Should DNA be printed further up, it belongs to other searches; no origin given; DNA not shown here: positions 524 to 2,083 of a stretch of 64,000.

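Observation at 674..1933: Single-chain 'partner-switching' architecture: RsbW-like GHKL core flanked by two STAS-like domains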

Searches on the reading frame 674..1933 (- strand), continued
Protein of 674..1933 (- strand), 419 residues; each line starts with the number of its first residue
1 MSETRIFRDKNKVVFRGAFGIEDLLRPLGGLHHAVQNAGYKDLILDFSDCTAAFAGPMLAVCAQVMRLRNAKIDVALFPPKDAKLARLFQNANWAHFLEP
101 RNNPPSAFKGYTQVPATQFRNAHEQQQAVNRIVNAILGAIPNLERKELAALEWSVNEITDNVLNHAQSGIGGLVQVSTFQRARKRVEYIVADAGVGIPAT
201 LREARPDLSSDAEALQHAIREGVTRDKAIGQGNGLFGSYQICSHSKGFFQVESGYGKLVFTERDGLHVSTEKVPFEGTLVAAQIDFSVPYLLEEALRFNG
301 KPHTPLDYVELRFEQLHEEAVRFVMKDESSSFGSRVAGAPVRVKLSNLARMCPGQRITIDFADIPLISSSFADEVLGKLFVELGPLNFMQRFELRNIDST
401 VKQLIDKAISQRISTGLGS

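Call 76: find_related_loci(query=A1, collection=viral_contigs, flank=6000)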
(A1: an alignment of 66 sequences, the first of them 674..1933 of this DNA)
Query A1 (419 aa) in viral_contigs; peptide patterns used: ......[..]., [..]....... (x = any residue, [..] = any of these).
37 stretches matched a pattern; 17 encode a relative of the query (tblastn E <= 1e-3); 17 distinct loci.
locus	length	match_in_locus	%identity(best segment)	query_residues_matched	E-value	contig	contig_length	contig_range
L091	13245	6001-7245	58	6-419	2e-164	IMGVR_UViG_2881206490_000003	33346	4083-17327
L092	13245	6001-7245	57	6-419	4e-164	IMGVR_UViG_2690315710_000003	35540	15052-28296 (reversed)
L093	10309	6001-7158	41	31-419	3e-95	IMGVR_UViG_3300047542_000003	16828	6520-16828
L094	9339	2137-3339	40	10-412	3e-85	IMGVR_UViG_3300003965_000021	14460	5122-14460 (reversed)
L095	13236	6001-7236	35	2-414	9e-81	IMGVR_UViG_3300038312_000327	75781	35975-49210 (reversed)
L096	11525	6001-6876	29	123-414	3e-38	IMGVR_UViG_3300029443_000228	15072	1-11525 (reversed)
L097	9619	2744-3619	29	123-414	3e-38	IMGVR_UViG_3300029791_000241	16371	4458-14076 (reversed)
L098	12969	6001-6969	29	94-414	7e-34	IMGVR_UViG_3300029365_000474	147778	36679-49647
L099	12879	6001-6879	31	129-414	2e-33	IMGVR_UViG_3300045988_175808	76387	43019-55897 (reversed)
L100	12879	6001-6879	31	129-414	2e-33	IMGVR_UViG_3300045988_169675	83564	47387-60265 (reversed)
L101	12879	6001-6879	31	129-414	2e-33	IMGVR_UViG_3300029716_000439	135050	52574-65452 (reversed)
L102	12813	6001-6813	33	148-414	1e-33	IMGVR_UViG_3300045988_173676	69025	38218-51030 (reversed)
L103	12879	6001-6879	31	129-414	2e-33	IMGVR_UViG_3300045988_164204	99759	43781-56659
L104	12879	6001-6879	31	129-414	1e-33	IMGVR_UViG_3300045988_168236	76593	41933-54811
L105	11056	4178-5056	31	129-414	6e-33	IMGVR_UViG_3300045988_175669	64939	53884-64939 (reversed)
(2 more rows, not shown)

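Call 80: search_protein_families(library=phrogs, proteins=[L091:2509-3147:+, L091:3768-4409:+, L091:4409-4897:+, L091:5301-5747:+, L091:7355-8245:+, L091:8790-9995:+, L091:10303-10866:+, L101:3097-4152:+, L101:5593-6915:+, L101:7822-10932:-], max_evalue=0.001)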
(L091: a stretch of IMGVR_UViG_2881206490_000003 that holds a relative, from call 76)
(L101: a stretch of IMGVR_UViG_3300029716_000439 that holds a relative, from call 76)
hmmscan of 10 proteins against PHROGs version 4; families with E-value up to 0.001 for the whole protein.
L091:2509-3147:+ (212 aa): 0 families

L091:3768-4409:+ (213 aa): 8 families
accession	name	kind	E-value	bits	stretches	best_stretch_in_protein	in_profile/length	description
phrog_181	-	lysis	2.7e-71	242.6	1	1-211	330-531/769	endolysin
phrog_26317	-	unknown function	2.2e-49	167.4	1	93-212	9-119/119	-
phrog_9506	-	lysis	3e-29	103.7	2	98-209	72-192/330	endolysin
phrog_34417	-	unknown function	3.1e-17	63.8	2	100-206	76-191/326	-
phrog_14712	-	moron, auxiliary metabolic gene and host takeover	2.3e-14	54.3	1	101-206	77-183/322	chitinase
phrog_1519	-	lysis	5.2e-11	43.3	1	14-208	211-378/502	endolysin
phrog_317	-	lysis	6.2e-09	36.5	1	15-207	205-356/492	endolysin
phrog_3201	-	tail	2.4e-06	26.4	1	26-175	2025-2177/2408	tail fiber protein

L091:4409-4897:+ (162 aa): 3 families
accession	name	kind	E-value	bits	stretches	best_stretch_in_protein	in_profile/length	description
phrog_4952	-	other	8.6e-69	231.9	1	1-158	3-167/171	signal peptide motif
phrog_2466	-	lysis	0.00017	22.4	1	5-157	9-167/172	Rz-like spanin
phrog_1403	-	lysis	0.00047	21.2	0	88-155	140-209/212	Rz-like spanin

L091:5301-5747:+ (148 aa): 5 families
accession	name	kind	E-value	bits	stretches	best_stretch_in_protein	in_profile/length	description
phrog_26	-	connector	2e-40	140.2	1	1-148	84-227/321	tail completion or Neck1 protein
phrog_36427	-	unknown function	4e-39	135.9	2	61-148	276-363/367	-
phrog_8396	-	unknown function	5.7e-26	91.3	1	72-148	1-77/78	-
phrog_37541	-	unknown function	1.1e-06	29.8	1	26-67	30-71/76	-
phrog_28496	-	unknown function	5.6e-06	27.5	1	25-68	29-72/172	-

L091:7355-8245:+ (296 aa): 5 families
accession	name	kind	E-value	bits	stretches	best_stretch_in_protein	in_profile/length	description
phrog_4226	-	tail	2.1e-80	270.3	1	73-296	3-228/228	baseplate protein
phrog_6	-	tail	1e-68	233.4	2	113-295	236-409/548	baseplate wedge subunit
phrog_14699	-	unknown function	2.6e-19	70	1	240-296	3-59/59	-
phrog_21670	-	unknown function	1.7e-07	32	1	13-99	4-87/152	-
phrog_1608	-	tail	5.6e-06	26.9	1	113-291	8-190/192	tail protein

L091:8790-9995:+ (401 aa): 18 families
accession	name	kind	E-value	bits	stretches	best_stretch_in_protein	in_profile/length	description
phrog_8443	-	tail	6.1e-61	208.1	1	3-181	4-182/636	tail fiber protein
phrog_15547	-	unknown function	4.8e-55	188.3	1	1-187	2-186/373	-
phrog_863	-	tail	7.4e-54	184.8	1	2-400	285-603/690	tail fiber assembly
phrog_25563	-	unknown function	6.1e-50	171.5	1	1-195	1-194/777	-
phrog_4849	-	tail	3.7e-46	159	1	1-188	1-187/788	tail protein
phrog_17623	-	tail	3.7e-40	138.8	1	2-196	4-196/1114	tail collar fiber protein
phrog_3737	-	tail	1.7e-26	94.3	1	1-130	4-133/270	tail fiber protein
phrog_17472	-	tail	2.6e-10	40.1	1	6-130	14-137/872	tail protein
phrog_910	-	tail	1.9e-09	38.3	1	136-175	48-87/497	tail collar fiber protein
phrog_6202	-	tail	1.1e-08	35.7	1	32-400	351-636/636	tail fiber protein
phrog_30320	-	unknown function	1.4e-08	35.2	1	122-206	73-161/452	-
phrog_12796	-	tail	3.8e-08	34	1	161-400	230-445/445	tail fiber protein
phrog_972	-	tail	1.1e-07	31.1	1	139-179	781-821/1246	tail fiber protein proximal subunit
phrog_4618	-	tail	5.4e-06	26.4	1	2-110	4-117/413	tail collar fiber protein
phrog_381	-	tail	3.4e-05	24.3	0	5-94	7-102/566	tail fiber protein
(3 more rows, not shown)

L091:10303-10866:+ (187 aa): 4 families
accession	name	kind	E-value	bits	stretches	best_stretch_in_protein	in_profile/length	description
phrog_9992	-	tail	8.2e-29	101.8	1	8-180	14-190/228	baseplate assembly protein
phrog_6142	-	tail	3.1e-23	83.5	1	5-103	12-113/165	baseplate assembly protein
phrog_11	-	tail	1.4e-08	33.3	1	5-180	13-174/1960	baseplate spike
phrog_20516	-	unknown function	5e-07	30.7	1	123-182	23-79/82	-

L101:3097-4152:+ (351 aa): 2 families
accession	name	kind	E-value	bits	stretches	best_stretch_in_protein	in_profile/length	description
phrog_2598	-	unknown function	1.3e-29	104.4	1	17-344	24-348/352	-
phrog_1583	-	unknown function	3.9e-17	63.1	1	24-197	20-183/417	-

L101:5593-6915:+ (440 aa): 2 families
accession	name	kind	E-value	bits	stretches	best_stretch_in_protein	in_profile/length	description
phrog_3364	-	unknown function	1e-22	81.9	1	68-277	46-271/304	-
phrog_5816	-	unknown function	9.9e-07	28.8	1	330-427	338-438/441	-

L101:7822-10932:- (1036 aa): 2 families
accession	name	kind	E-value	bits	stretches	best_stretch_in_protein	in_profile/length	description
phrog_11902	-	unknown function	3.4e-203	678.5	1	1-1016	1-982/1000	-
phrog_32711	-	unknown function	8.1e-06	25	1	530-616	391-467/956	-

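Call 81: search_protein_families(library=pfam, proteins=[L101:5593-6915:+, L101:7822-10932:-, L101:3097-4152:+, L091:7355-8245:+, L091:8790-9995:+, L091:5301-5747:+, L089:79-357:+], max_evalue=0.01)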
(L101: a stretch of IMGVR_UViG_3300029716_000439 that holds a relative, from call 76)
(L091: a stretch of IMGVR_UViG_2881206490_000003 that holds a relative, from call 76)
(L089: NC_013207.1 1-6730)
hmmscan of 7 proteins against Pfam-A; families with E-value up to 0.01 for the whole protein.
L101:5593-6915:+ (440 aa): 2 families
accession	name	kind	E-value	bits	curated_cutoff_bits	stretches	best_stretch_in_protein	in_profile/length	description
PF14213.11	DUF4325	-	4.1e-12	46.1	23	1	353-413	1-60/64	STAS-like domain of unknown function (DUF4325)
PF02518.31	HATPase_c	-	0.0029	18.5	26.4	1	163-264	7-96/111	Histidine kinase-, DNA gyrase B-, and HSP90-like ATPase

L101:7822-10932:- (1036 aa): 3 families
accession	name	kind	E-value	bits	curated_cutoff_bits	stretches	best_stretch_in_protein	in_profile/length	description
PF19778.5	RE_endonuc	-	7.2e-29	100.2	23.4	1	920-1024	3-106/108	Endonuclease domain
PF04851.21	ResIII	-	9.5e-15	55.3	22.5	1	85-270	20-163/164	Type III restriction enzyme, res subunit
PF00270.35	DEAD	-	7.5e-06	26.2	26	1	106-269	19-160/167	DEAD/DEAH box helicase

L101:3097-4152:+ (351 aa): 1 family
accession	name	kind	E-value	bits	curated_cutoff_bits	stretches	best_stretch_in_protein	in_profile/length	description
PF03235.19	GmrSD_N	-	1e-08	36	33.2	1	43-185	13-196/199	GmrSD restriction endonuclease, N-terminal domain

L091:7355-8245:+ (296 aa): 1 family
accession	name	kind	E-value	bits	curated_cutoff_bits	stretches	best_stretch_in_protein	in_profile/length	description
PF04865.19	Baseplate_J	-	1.2e-24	87.4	21.1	1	113-255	113-254/255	Baseplate J-like protein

L091:8790-9995:+ (401 aa): 1 family
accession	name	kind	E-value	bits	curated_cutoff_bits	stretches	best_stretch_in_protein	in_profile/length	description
PF21722.4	Gly_rich_2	-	1.8e-08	35.1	24.3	1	187-400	3-225/226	Glycine-rich domain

L091:5301-5747:+ (148 aa): 1 family
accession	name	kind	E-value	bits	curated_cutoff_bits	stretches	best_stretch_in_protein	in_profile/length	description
PF05069.18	Phage_tail_S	-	4.2e-42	143.9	24.3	1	3-147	2-147/148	Phage virion morphogenesis family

L089:79-357:+ (92 aa): 11 families
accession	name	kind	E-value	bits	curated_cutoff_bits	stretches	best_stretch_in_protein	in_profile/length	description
PF08281.18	Sigma70_r4_2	-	6.1e-10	39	25.7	1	27-66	14-54/54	Sigma-70, region 4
PF00196.25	GerE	-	1.3e-06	28.4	23.5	1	23-67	2-46/57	Bacterial regulatory proteins, luxR family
PF04545.22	Sigma70_r4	-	1.5e-06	28.1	24.1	1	33-66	15-48/50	Sigma-70, region 4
PF13384.12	HTH_23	-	1.8e-05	24.9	24.6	1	29-63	8-42/50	Homeodomain-like domain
PF13518.12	HTH_28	-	9.2e-05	22.9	25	1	33-64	7-38/52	Helix-turn-helix domain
PF04967.18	HTH_10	-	0.00012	22.3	23.1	1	33-67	18-52/53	HTH DNA binding domain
PF13551.12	HTH_29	-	0.00013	22.4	28.1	1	32-65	5-39/64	Winged helix-turn helix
PF08279.18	HTH_11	-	0.00046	20.5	25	1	35-68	12-45/55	HTH domain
PF13412.12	HTH_24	-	0.00078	19.4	21.9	1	38-64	17-43/48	Winged helix-turn-helix DNA-binding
PF15943.11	YdaS_toxin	-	0.0021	18.3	30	1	42-70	12-38/65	Bacterial toxin YdaS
PF06056.18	Terminase_5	-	0.006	16.9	20.3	0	37-65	12-40/58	Putative ATPase subunit of terminase (gpP-like)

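Call 85: search_protein_families(library=pfam, alignment_id=A4, max_evalue=0.00001)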
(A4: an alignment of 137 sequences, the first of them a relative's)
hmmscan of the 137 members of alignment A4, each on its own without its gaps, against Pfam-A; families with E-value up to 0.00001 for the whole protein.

A. member 1, L001:5864-6235:- (124 aa): 0 families

B. families by the number of members that match (of 137 scanned): 136 families (the first 25 are shown)
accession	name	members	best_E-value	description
PF04851.21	ResIII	4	7.9e-39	Type III restriction enzyme, res subunit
PF00270.35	DEAD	4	1e-23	DEAD/DEAH box helicase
PF01039.27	Carboxyl_trans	3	6.3e-194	Carboxyl transferase domain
PF18766.7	SWI2_SNF2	3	4e-67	SWI2/SNF2 ATPase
PF22679.2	T1R_D3-like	3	1.7e-58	Type I restriction enzyme subunit R domain 3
PF04313.20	HSDR_N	3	1.1e-34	Type I restriction enzyme R protein N terminus (HSDR_N)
PF03255.19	ACCA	3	7.7e-15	Acetyl co-enzyme A carboxylase carboxyltransferase-like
PF00583.31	Acetyltransf_1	3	8.1e-15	Acetyltransferase (GNAT) family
PF13508.13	Acetyltransf_7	3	2.1e-13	Acetyltransferase (GNAT) domain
PF01979.26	Amidohydro_1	2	1e-80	Amidohydrolase family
PF21948.1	LplA-B_cat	2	1.4e-27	Lipoyl protein ligase A/B catalytic domain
PF13601.12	HTH_34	2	3.1e-26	Winged helix DNA-binding domain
PF00271.37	Helicase_C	2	1.4e-21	Helicase conserved C-terminal domain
PF01850.27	PIN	2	1.3e-18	PIN domain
PF13428.12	TPR_14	2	1.4e-17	Tetratricopeptide repeat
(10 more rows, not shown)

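Call 86: search_protein_families(library=padloc, alignment_id=A4, max_evalue=1e-10)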
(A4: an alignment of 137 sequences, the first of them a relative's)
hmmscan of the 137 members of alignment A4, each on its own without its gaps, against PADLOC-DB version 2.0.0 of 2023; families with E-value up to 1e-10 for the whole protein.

A. member 1, L001:5864-6235:- (124 aa): 0 families

B. families by the number of members that match (of 137 scanned): 126 families (the first 25 are shown)
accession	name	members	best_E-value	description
PDLC03048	REase_I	3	1.1e-287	Type I restriction enzyme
PDLC03040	REase_I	3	9.4e-164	Type I restriction enzyme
PDLC03044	REase_I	3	6e-74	Type I restriction enzyme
PDLC03046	REase_I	3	1.5e-70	Type I restriction enzyme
PDLC03041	REase_I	3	1.4e-64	Type I restriction enzyme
PDLC05036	PDC-S54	2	6.5e-140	-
PDLC03045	REase_I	2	5.4e-63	Type I restriction enzyme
PDLC02707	PbeA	2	3.1e-13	PbeA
PDLC01990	CARF_m8--CARF_Beta-galactosidase_LolE_TM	2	2.1e-12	-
PDLC02864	DpdF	1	8.4e-252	DpdF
PDLC02221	Upx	1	3.2e-250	-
PDLC02861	DpdF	1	6.7e-241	DpdF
PDLC04149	HEC-04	1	1.5e-216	-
PDLC02870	DpdF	1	7.1e-146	DpdF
PDLC03216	MTase_II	1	1e-130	Type II methyltransferase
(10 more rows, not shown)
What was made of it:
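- About 10% of immediate neighbours are strong PADLOC hits of many different kinds (call 86).
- Tried and rejected: Pfam and PADLOC tallies of 137 immediate neighbours (calls 85, 86);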

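Call 88: fold_search(model_id=the predicted structure, library=viral)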
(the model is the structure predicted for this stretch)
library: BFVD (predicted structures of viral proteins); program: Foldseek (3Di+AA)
matches with E <= 10: 600; with E <= 0.001: 5
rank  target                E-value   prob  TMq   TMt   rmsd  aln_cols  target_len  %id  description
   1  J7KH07                2.4e-08  1.00  0.44  0.74   3.6       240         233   15  (no name in the UniProt tables at hand)
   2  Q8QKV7                6.6e-05  0.60  0.16  0.10  22.1       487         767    9  histidine kinase [Ectocarpus siliculosus virus 1 (isolate New Zealand/Kaikoura/1988)]
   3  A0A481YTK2            1.8e-04  0.57  0.17  0.11  20.9       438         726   10  Histidine kinase [Marseillevirus LCMAC102]
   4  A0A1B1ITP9            2.0e-04  1.00  0.20  0.21   9.0       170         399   18  (no name in the UniProt tables at hand)
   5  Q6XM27                8.4e-04  0.60  0.17  0.16  18.9       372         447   12  FirrV-1-B9 [Feldmannia irregularis virus a]
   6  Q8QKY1                1.5e-03  0.60  0.18  0.16  21.0       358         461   10  EsV-1-88 [Ectocarpus siliculosus virus 1 (isolate New Zealand/Kaikoura/1988)]
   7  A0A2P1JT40            1.9e-03  1.00  0.26  0.55  10.1       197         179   16  Histidine kinase/HSP90-like ATPase domain-containing protein [Streptomyces phage Nesbitt]
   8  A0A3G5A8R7            1.9e-03  0.80  0.20  0.14  16.9       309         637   13  histidine kinase [Hyperionvirus sp.]
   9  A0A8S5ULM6            2.0e-03  0.63  0.21  0.12  19.5       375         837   14  HSP90 family protein [Myoviridae sp. ctCo31]
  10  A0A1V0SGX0            2.2e-03  0.41  0.20  0.08  20.5       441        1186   11  Putative sensor histidine kinase [Hokovirus HKV1]
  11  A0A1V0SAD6            2.4e-03  0.92  0.20  0.13  15.6       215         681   10  Heat shock protein 83 kDa [Catovirus CTV1]
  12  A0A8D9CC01            2.9e-03  1.00  0.19  0.61   3.5       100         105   16  DUF4325 domain-containing protein [uncultured marine phage]
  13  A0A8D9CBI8            4.9e-03  1.00  0.18  0.47   3.8       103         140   13  Uncharacterized protein [uncultured marine phage]
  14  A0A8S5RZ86            5.5e-03  1.00  0.20  0.85   2.0        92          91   15  DUF4325 domain-containing protein [Myoviridae sp. ctNQV2]
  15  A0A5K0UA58            6.6e-03  0.44  0.20  0.08  17.1       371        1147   11  histidine kinase [Yasminevirus sp. GU-2018]
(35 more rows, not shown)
